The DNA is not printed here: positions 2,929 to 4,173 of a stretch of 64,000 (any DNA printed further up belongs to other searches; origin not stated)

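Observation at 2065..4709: Tightly coupled eamA-eamA-bioD operon: candidate biotin-precursor transport plus conversion module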

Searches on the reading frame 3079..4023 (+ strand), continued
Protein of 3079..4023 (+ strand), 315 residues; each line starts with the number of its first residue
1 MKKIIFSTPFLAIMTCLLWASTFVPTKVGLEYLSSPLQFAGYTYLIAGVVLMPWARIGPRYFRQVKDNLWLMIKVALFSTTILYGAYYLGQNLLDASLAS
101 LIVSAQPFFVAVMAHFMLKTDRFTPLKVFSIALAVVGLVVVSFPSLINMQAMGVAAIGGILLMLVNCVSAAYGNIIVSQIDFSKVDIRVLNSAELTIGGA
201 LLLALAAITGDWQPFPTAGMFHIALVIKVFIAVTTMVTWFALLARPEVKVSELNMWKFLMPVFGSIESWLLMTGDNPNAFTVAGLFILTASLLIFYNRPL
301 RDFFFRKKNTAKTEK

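Call 58: find_encoding_contigs(protein=P0130, flank=10000, max_places=2)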
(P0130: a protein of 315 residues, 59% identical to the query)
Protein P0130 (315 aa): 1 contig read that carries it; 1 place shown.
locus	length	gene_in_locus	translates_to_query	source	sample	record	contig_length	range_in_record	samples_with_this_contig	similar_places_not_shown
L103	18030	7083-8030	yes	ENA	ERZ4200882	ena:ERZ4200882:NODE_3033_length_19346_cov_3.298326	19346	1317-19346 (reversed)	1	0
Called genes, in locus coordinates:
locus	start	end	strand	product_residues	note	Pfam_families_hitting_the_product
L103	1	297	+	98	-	?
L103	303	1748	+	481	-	PF01154:HMG_CoA_synt_N, PF08540:HMG_CoA_synt_C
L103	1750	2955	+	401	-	PF00072:Response_reg, PF00158:Sigma54_activat, PF14532:Sigma54_activ_2, PF00004:AAA (weak), PF07728:AAA_5 (weak), PF25601:AAA_lid_14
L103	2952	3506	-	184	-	PF02622:DUF179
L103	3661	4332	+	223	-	PF00877:NLPC_P60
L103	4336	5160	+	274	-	PF00793:DAHP_synth_1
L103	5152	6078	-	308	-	PF17127:DUF5106, PF13905:Thioredoxin_8 (weak)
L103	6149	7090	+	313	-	PF00892:EamA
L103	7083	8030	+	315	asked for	PF00892:EamA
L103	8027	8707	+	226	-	PF13500:AAA_26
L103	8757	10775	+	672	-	PF00270:DEAD (faint), PF04851:ResIII, PF17757:UvrB_inter, PF27431:UvrB_3rd, PF00271:Helicase_C, PF12344:UvrB, PF02151:UVR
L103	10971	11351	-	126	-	-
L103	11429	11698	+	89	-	-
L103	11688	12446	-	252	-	PF02535:Zip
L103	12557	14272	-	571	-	PF01520:Amidase_3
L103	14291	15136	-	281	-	PF12833:HTH_18, PF00165:HTH_AraC (weak)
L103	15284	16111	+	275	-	-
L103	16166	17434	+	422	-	PF00278:Orn_DAP_Arg_deC, PF02784:Orn_Arg_deC_N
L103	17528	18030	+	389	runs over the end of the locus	PF01702:TGT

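Call 59: find_encoding_contigs(protein=P0129, flank=10000, max_places=2)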
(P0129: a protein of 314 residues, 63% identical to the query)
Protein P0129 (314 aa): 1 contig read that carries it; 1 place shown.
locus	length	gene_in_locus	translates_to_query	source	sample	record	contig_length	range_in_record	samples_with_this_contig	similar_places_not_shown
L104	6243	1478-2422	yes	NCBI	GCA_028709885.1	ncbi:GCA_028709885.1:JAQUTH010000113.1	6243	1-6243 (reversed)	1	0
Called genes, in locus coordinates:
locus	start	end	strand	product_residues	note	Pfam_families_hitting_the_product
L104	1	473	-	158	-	PF17127:DUF5106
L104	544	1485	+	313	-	PF00892:EamA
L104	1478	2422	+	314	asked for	PF00892:EamA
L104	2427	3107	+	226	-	PF13500:AAA_26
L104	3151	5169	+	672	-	PF00270:DEAD (faint), PF04851:ResIII, PF17757:UvrB_inter, PF27431:UvrB_3rd, PF00271:Helicase_C, PF12344:UvrB, PF02151:UVR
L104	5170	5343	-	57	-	-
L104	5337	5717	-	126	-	-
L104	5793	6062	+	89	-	-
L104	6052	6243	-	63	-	?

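Call 66: search_protein_families(library=ncbifam, proteins=[P0134, P0149, P0150, L103:6149-7087:+], max_evalue=0.01)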
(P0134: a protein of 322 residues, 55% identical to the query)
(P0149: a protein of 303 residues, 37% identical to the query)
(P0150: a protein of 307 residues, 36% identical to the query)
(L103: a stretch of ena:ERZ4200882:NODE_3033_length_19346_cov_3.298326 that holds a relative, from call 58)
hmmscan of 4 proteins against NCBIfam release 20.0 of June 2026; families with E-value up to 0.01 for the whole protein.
P0134 (322 aa): 1 family
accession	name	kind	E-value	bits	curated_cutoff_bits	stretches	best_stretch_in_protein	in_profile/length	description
TIGR00950.1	2A78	equivalog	1.1e-16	61.1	230.2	1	21-300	1-264/264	carboxylate/amino acid/amine transporter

P0149 (303 aa): 3 families
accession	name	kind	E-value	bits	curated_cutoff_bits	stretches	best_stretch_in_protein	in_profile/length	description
TIGR00950.1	2A78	equivalog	4.8e-18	65.5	230.2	1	19-291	1-260/264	carboxylate/amino acid/amine transporter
NF008432.0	PRK11272.1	equivalog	1.2e-14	54.3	270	1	11-295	13-288/294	drug/metabolite exporter YedA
NF008523.0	PRK11453.1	equivalog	1.4e-10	41.2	472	1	9-296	6-291/299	O-acetylserine/cysteine exporter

P0150 (307 aa): 3 families
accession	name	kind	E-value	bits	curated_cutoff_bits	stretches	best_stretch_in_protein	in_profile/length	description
TIGR00950.1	2A78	equivalog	9.9e-24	84.2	230.2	1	19-290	1-264/264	carboxylate/amino acid/amine transporter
NF008432.0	PRK11272.1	equivalog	2.3e-18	66.5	270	1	10-294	12-287/294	drug/metabolite exporter YedA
NF008523.0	PRK11453.1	equivalog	8.9e-07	28.8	472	1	9-291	6-284/299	O-acetylserine/cysteine exporter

L103:6149-7087:+ (313 aa): 2 families
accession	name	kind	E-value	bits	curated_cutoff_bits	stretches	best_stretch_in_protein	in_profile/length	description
TIGR00950.1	2A78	equivalog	2.4e-20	73.1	230.2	1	19-292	1-264/264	carboxylate/amino acid/amine transporter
NF008432.0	PRK11272.1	equivalog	7.1e-13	48.4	270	1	15-299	18-289/294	drug/metabolite exporter YedA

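Call 77: search_protein_families(library=ncbifam, proteins=[L035:3672-4775:-, L048:3801-4961:-, L048:130-1266:-], max_evalue=0.00001)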
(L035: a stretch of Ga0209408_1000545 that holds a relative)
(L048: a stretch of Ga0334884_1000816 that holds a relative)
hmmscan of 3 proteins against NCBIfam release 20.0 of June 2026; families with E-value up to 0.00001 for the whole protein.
L035:3672-4775:- (368 aa): 16 families
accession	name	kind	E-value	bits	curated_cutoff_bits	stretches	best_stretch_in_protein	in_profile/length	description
TIGR01822.1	2am3keto_CoA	equivalog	2.8e-199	661.9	493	1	1-368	9-378/393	glycine C-acetyltransferase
NF005394.0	PRK06939.1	equivalog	2.5e-183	609.3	460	1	1-368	13-382/397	glycine C-acetyltransferase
TIGR01825.1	gly_Cac_T_rel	subfamily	5.7e-131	436.7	535.4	1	2-368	6-370/385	BioF/Kbl family PLP-dependent acyltransferase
TIGR00858.1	bioF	equivalog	2.6e-112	375.2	426.45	1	11-367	3-358/365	8-amino-7-oxononanoate synthase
NF047600.1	SerpalmtaseCFB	equivalog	3.7e-103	345.3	640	1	3-367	17-379/395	serine palmitoyltransferase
NF047599.1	SerpalmtaseBetaP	equivalog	9.9e-92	307.6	500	1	26-367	39-380/394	serine palmitoyltransferase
TIGR01821.1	5aminolev_synth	equivalog_domain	4.7e-81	272.7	338.55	1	24-367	39-384/402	5-aminolevulinate synthase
NF047603.1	SerpalmtaseAlphaP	equivalog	2.8e-71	240.3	670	1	24-367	39-383/399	serine palmitoyltransferase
NF005526.0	PRK07179.1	equivalog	4.7e-58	196.7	428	1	28-368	52-387/407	alpha-hydroxyketone-type quorum-sensing autoinducer synthase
NF005697.0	PRK07505.1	subfamily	3.5e-52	177.4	342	1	20-367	38-389/405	hypothetical protein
NF004608.1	PRK05937.1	equivalog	3.9e-33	114.7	399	1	31-341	3-313/366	8-amino-7-oxononanoate synthase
NF000586.1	PRK00011.1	subfamily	3.5e-13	49.1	335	1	130-335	125-328/404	serine hydroxymethyltransferase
TIGR03576.1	pyridox_MJ0158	hypoth_equivalog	1.3e-06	27.8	304.45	1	122-337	106-306/346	TIGR03576 family pyridoxal phosphate-dependent enzyme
NF010094.0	PRK13580.1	equivalog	1.6e-06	27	735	1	133-268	194-325/496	glycine hydroxymethyltransferase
TIGR01141.1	hisC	equivalog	6.9e-06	25.2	276.55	0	173-341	156-318/349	histidinol-phosphate transaminase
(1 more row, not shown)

L048:3801-4961:- (387 aa): 16 families
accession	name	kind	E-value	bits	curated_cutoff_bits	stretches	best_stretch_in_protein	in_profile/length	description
NF005394.0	PRK06939.1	equivalog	1.4e-184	613.4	460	1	2-387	8-392/397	glycine C-acetyltransferase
TIGR01822.1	2am3keto_CoA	equivalog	2.6e-183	609.4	493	1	3-387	5-388/393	glycine C-acetyltransferase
TIGR01825.1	gly_Cac_T_rel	subfamily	5.7e-123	410.4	535.4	1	3-387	1-380/385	BioF/Kbl family PLP-dependent acyltransferase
TIGR00858.1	bioF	equivalog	1.7e-108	362.6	426.45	1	16-382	2-364/365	8-amino-7-oxononanoate synthase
NF047600.1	SerpalmtaseCFB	equivalog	2.1e-99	332.8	640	1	5-385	13-388/395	serine palmitoyltransferase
NF047599.1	SerpalmtaseBetaP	equivalog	2.8e-86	289.7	500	1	28-386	36-390/394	serine palmitoyltransferase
TIGR01821.1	5aminolev_synth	equivalog_domain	1.5e-83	280.9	338.55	1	4-385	8-393/402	5-aminolevulinate synthase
NF047603.1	SerpalmtaseAlphaP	equivalog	1.3e-70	238.1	670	1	32-387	42-394/399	serine palmitoyltransferase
NF005526.0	PRK07179.1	equivalog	5.5e-51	173.4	428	1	32-380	51-390/407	alpha-hydroxyketone-type quorum-sensing autoinducer synthase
NF005697.0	PRK07505.1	subfamily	3.7e-44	151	342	1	30-378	43-391/405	hypothetical protein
NF004608.1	PRK05937.1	equivalog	6.1e-33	114.1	399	1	37-378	4-338/366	8-amino-7-oxononanoate synthase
NF000586.1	PRK00011.1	subfamily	8.6e-17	61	335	1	63-315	42-301/404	serine hydroxymethyltransferase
TIGR00707.1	argD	subfamily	2.7e-06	26.5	410.05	1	147-306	156-308/381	acetylornithine/succinylornithine family transaminase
NF002877.0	PRK03317.1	equivalog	5.3e-06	25.4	409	1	178-347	178-337/374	histidinol-phosphate transaminase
NF010094.0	PRK13580.1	equivalog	7.6e-06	24.8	735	0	153-279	210-331/496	glycine hydroxymethyltransferase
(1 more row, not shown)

L048:130-1266:- (379 aa): 14 families
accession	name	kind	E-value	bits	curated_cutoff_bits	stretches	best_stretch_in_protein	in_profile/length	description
NF005394.0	PRK06939.1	equivalog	2.7e-167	556.5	460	1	2-379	10-384/397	glycine C-acetyltransferase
TIGR01822.1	2am3keto_CoA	equivalog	3.1e-166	553.2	493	1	3-379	7-380/393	glycine C-acetyltransferase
TIGR01825.1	gly_Cac_T_rel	subfamily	6.1e-120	400.4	535.4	1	3-379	3-372/385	BioF/Kbl family PLP-dependent acyltransferase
TIGR00858.1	bioF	equivalog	1.4e-105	353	426.45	1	29-377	17-359/365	8-amino-7-oxononanoate synthase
NF047600.1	SerpalmtaseCFB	equivalog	3.8e-92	309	640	1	7-378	17-381/395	serine palmitoyltransferase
NF047599.1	SerpalmtaseBetaP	equivalog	1.1e-80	271.3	500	1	39-378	43-382/394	serine palmitoyltransferase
TIGR01821.1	5aminolev_synth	equivalog_domain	7.6e-75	252.3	338.55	1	38-377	44-385/402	5-aminolevulinate synthase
NF047603.1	SerpalmtaseAlphaP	equivalog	1.4e-67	228.1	670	1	39-377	45-384/399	serine palmitoyltransferase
NF005526.0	PRK07179.1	equivalog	9.4e-56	189.1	428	1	41-377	56-387/407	alpha-hydroxyketone-type quorum-sensing autoinducer synthase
NF005697.0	PRK07505.1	subfamily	5.1e-48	163.7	342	1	36-376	45-389/405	hypothetical protein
NF004608.1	PRK05937.1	equivalog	1e-34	119.9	399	1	40-305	3-276/366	8-amino-7-oxononanoate synthase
TIGR03576.1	pyridox_MJ0158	hypoth_equivalog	4.9e-10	39.1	304.45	1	81-306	51-268/346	TIGR03576 family pyridoxal phosphate-dependent enzyme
NF000586.1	PRK00011.1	subfamily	3.4e-09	35.9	335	1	107-318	86-300/404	serine hydroxymethyltransferase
NF004609.0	PRK05939.1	equivalog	3e-06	26.4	555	0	86-244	63-218/412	cystathionine gamma-synthase family protein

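Call 87: predict_structure(alignment_id=A4)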
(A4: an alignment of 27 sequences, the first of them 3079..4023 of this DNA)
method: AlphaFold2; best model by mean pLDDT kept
length: 315 residues; sequences in the alignment: 27
mean_pLDDT: 86.7   pTM: 0.83
mean pLDDT of the five models: 86.7, 86.6, 86.5, 85.9, 82.7
residues with pLDDT >= 90: 163; 70-90: 124; 50-70: 19; < 50: 9
segments of 3 or more residues with pLDDT < 50: 307-315
pLDDT, mean of each block of 10 residues (from residue 1): 80 92 87 92 97 89 95 96 93 79 87 91 87 86 69 77 94 95 92 97 93 91 95 94 91 90 82 77 87 80 58 36
secondary structure, 60 per line:
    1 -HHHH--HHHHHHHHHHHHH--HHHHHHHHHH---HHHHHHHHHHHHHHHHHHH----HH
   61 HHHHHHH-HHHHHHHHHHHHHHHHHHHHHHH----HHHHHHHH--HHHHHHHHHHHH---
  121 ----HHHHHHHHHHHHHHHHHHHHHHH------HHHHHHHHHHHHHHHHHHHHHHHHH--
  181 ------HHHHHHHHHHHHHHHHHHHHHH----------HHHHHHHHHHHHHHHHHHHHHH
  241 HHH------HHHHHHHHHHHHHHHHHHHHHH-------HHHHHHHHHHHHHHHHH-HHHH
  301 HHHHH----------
elements in order: H2-5 H8-20 H23-32 H36-54 H59-67 H69-91 H96-103 H106-117 H125-147 H154-178 H187-208 H219-243 H250-271 H279-295 H297-305

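Call 89: fold_search(model_id=the predicted structure, library=pdb)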
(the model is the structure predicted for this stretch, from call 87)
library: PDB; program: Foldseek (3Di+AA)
matches with E <= 10: 539; with E <= 0.001: 31
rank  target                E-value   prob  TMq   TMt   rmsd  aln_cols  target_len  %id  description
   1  7paf_A                3.3e-07  1.00  0.74  0.83   3.5       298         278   15  Streptococcus pneumoniae choline importer LicB in lipid nanodiscs (released 2022-03-16)
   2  5i20_D                2.9e-06  1.00  0.73  0.81   3.3       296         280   16  Crystal structure of protein (released 2016-06-01)
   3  5i20_A                2.9e-06  1.00  0.74  0.81   3.7       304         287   19  Crystal structure of protein (released 2016-06-01)
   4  5i20_C                4.2e-06  1.00  0.74  0.81   3.3       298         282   17  Crystal structure of protein (released 2016-06-01)
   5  5i20_E                8.0e-06  1.00  0.72  0.78   4.9       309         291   16  Crystal structure of protein (released 2016-06-01)
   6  5i20_B                1.0e-05  1.00  0.76  0.85   3.2       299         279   18  Crystal structure of protein (released 2016-06-01)
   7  6i1r_A                1.5e-05  1.00  0.66  0.67   5.7       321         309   13  Crystal structure of CMP bound CST in an outward facing conformation (released 2019-06-05)
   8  6i1z_B                1.5e-05  1.00  0.61  0.66   5.8       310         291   14  Outward facing structure of apo CST (released 2019-06-05)
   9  6i1r_B                1.7e-05  1.00  0.65  0.66   5.8       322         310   13  Crystal structure of CMP bound CST in an outward facing conformation (released 2019-06-05)
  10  6ukj_A                1.9e-05  1.00  0.73  0.66   5.6       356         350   13  Single-Particle Cryo-EM Structure of Plasmodium falciparum Chloroquine Resistance Transporter (PfCRT) 7G8 Isoform (released 2019-12-04)
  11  6oh3                  2.0e-05  1.00  0.58  0.59   5.7       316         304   13  X-ray crystal structure of the mouse CMP-sialic acid transporter in complex with CMP-sialic acid, by lipidic cubic phase (released 2019-04-24)
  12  5ogk_E                2.7e-05  1.00  0.59  0.62   6.1       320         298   14  Crystal structure of a nucleotide sugar transporter with bound nucleotide sugar. (released 2017-11-22)
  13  9s35_A                2.8e-05  1.00  0.65  0.67   5.6       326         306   13  Cryo-EM structure of Candida albicans Vrg4 bound to an inhibitory nanobody. (released 2025-09-03)
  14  6i1z_A                2.9e-05  1.00  0.62  0.68   5.6       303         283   14  Outward facing structure of apo CST (released 2019-06-05)
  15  5y78_A                3.0e-05  1.00  0.66  0.68   4.9       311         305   14  Crystal structure of the triose-phosphate/phosphate translocator in complex with inorganic phosphate (released 2017-10-04)
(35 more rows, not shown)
